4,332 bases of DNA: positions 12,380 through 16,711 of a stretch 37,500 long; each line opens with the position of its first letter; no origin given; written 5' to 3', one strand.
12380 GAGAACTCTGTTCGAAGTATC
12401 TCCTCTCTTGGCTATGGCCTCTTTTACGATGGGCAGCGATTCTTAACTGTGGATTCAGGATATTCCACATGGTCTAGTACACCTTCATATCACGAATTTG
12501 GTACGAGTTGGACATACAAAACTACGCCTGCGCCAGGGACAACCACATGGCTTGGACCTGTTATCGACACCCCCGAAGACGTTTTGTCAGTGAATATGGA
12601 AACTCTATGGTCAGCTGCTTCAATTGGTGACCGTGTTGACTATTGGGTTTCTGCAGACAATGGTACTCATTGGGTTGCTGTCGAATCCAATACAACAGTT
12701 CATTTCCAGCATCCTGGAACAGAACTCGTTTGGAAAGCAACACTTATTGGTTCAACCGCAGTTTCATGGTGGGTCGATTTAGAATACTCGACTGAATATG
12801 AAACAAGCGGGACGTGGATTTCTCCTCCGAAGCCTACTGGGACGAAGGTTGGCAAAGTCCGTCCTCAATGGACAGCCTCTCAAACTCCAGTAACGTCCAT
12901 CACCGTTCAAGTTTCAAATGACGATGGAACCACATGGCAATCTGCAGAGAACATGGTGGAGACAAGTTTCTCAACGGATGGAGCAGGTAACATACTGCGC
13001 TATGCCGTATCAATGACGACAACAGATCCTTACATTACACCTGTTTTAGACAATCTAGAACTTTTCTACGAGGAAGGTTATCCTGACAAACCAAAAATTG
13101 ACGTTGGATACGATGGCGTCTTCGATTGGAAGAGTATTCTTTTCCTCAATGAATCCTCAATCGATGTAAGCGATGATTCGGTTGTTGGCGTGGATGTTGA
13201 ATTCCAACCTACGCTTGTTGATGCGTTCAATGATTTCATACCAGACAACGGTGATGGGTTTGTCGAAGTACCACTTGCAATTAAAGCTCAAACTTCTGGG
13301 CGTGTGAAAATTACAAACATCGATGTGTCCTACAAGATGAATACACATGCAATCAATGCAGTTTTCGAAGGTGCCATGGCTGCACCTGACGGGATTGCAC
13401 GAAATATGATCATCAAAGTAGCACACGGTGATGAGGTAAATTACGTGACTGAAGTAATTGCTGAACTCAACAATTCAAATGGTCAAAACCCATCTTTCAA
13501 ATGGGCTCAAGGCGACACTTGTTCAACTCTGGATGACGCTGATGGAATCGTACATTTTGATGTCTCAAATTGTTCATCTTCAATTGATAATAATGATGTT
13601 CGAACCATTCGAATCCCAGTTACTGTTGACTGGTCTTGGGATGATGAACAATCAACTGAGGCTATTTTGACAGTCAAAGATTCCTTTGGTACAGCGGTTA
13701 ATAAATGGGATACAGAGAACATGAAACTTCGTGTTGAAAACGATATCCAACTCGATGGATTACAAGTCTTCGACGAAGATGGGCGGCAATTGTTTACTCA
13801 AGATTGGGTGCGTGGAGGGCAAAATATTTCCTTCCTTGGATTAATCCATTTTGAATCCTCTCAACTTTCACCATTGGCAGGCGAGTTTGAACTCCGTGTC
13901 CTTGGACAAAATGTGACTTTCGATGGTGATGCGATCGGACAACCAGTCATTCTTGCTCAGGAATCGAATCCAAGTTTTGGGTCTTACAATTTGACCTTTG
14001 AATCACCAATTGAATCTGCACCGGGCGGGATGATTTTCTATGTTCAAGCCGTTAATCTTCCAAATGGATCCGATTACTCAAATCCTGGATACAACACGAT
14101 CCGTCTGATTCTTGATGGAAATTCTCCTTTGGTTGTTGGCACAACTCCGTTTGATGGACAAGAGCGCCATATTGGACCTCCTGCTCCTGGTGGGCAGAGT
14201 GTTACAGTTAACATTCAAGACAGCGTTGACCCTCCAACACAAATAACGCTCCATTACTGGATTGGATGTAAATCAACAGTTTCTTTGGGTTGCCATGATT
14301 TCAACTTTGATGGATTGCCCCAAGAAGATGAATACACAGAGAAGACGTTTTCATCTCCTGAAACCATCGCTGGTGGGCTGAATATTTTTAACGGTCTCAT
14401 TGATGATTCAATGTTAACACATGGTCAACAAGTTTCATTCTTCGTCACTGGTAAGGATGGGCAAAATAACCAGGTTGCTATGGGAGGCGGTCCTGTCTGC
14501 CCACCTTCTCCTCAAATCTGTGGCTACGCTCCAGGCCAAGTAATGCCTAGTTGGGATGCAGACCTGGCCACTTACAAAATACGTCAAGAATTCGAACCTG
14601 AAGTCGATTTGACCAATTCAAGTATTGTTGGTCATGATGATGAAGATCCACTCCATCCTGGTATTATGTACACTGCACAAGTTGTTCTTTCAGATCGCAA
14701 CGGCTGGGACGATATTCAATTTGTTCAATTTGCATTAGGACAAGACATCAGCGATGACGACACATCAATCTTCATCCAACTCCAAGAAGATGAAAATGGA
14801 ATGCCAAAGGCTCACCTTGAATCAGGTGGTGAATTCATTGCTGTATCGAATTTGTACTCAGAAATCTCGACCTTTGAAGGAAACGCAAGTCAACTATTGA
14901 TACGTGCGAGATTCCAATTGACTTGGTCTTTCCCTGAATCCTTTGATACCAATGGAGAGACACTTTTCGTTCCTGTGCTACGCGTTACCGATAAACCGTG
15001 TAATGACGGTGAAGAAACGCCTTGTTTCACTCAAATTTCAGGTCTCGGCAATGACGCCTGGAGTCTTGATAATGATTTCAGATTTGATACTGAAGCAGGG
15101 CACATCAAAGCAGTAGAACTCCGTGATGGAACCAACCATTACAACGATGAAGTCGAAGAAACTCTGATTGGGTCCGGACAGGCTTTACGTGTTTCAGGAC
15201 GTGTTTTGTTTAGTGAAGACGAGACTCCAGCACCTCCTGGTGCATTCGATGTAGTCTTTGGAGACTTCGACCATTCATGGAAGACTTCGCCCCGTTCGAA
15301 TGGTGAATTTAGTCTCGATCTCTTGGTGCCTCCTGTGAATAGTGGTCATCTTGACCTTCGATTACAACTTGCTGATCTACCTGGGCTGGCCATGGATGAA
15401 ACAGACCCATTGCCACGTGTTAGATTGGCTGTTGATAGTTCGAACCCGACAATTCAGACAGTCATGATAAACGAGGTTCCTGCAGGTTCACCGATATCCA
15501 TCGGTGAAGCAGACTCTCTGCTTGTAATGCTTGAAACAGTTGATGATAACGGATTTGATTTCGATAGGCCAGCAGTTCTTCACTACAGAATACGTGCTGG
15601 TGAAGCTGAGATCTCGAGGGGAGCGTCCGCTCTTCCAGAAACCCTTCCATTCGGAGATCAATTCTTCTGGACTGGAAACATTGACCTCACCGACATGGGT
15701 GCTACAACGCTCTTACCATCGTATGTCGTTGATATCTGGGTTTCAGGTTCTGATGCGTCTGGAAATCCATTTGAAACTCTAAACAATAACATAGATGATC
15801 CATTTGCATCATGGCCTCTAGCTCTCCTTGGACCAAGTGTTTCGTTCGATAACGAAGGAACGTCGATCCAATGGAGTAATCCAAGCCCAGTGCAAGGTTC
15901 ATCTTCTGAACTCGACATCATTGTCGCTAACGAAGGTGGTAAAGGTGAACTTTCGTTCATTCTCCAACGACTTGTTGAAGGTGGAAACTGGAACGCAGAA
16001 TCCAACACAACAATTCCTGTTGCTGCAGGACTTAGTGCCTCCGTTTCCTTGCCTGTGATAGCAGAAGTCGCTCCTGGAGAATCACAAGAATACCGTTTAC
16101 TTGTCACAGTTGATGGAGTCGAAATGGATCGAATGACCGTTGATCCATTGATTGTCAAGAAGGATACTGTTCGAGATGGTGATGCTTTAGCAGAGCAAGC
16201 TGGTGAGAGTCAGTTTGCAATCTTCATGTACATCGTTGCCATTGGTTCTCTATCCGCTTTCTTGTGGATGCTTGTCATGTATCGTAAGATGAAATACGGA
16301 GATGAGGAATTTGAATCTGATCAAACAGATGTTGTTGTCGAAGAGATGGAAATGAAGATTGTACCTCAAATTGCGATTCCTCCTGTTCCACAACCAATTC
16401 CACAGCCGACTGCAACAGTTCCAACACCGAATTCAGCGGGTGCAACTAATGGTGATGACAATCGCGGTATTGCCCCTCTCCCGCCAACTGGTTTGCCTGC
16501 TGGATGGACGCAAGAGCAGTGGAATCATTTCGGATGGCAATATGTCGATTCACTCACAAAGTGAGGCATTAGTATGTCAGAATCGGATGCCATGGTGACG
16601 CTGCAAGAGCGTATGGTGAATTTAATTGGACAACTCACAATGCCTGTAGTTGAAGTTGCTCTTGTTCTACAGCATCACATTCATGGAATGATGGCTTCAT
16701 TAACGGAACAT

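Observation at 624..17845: A 17-kb divergent envelope locus: candidate undescribed surface appendage or adhesion module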

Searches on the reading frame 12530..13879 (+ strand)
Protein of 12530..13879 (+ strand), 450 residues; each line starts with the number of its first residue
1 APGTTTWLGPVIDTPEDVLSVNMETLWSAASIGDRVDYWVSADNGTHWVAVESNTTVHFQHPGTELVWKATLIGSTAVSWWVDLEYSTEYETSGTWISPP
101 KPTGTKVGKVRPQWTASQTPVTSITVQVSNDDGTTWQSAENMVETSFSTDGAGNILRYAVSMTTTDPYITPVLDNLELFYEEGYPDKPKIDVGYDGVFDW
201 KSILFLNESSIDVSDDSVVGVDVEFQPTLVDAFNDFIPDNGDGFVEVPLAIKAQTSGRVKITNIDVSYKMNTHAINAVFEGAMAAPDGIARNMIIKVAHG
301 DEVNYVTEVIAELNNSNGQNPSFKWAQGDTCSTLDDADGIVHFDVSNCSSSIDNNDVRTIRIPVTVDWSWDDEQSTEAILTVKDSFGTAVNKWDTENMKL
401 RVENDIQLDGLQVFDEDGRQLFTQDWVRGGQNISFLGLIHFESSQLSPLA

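Call 30: search_protein_families(library=pfam, proteins=[window:12530-13879:+], max_evalue=1)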
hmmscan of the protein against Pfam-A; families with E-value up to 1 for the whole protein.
window:12530-13879:+ (450 aa): 4 families
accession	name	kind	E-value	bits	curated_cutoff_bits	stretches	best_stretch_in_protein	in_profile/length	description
PF18565.7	Glyco_hydro2_C5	-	0.048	14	32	1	111-156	7-50/103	Glycoside hydrolase family 2 C-terminal domain 5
PF16986.11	CzcE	-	0.15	12.7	30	1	40-78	16-55/81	Heavy-metal resistance protein CzcE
PF02012.26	BNR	-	0.28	11.8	27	0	127-137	1-11/12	BNR/Asp-box repeat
PF21471.3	Reelin_subrepeat-B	-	0.66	10.2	27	0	116-148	52-84/127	Reelin subrepeat B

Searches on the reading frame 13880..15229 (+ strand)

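Call 30: search_protein_families(library=pfam, proteins=[window:13880-15229:+], max_evalue=1)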
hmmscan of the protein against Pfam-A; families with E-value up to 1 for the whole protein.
window:13880-15229:+ (450 aa): 1 family
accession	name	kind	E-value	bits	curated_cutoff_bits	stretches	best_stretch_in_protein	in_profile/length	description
PF17881.8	TseB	-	0.23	12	26.5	1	174-200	15-41/45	Cell wall elongation regulator TseB-like domain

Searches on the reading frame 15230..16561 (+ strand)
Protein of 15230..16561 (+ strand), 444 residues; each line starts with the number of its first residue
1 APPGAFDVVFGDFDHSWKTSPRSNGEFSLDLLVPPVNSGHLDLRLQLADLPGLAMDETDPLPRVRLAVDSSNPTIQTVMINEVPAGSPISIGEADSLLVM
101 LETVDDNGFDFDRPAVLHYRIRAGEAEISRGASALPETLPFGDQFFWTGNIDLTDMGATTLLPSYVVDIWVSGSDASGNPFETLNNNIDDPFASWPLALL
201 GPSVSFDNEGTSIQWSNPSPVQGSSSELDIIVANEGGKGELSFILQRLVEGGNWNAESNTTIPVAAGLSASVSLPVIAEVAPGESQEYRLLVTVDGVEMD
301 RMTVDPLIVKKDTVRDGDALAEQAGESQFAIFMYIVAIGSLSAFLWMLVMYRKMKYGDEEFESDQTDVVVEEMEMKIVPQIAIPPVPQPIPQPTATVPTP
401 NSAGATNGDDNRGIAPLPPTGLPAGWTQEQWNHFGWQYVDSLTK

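Call 30: search_protein_families(library=pfam, proteins=[window:15230-16561:+], max_evalue=1)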
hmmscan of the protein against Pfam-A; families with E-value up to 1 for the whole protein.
window:15230-16561:+ (444 aa): 1 family
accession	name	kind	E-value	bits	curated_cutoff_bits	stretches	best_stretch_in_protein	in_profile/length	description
PF07705.17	CARDB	-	0.017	15.8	22.7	1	214-296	9-85/101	CARDB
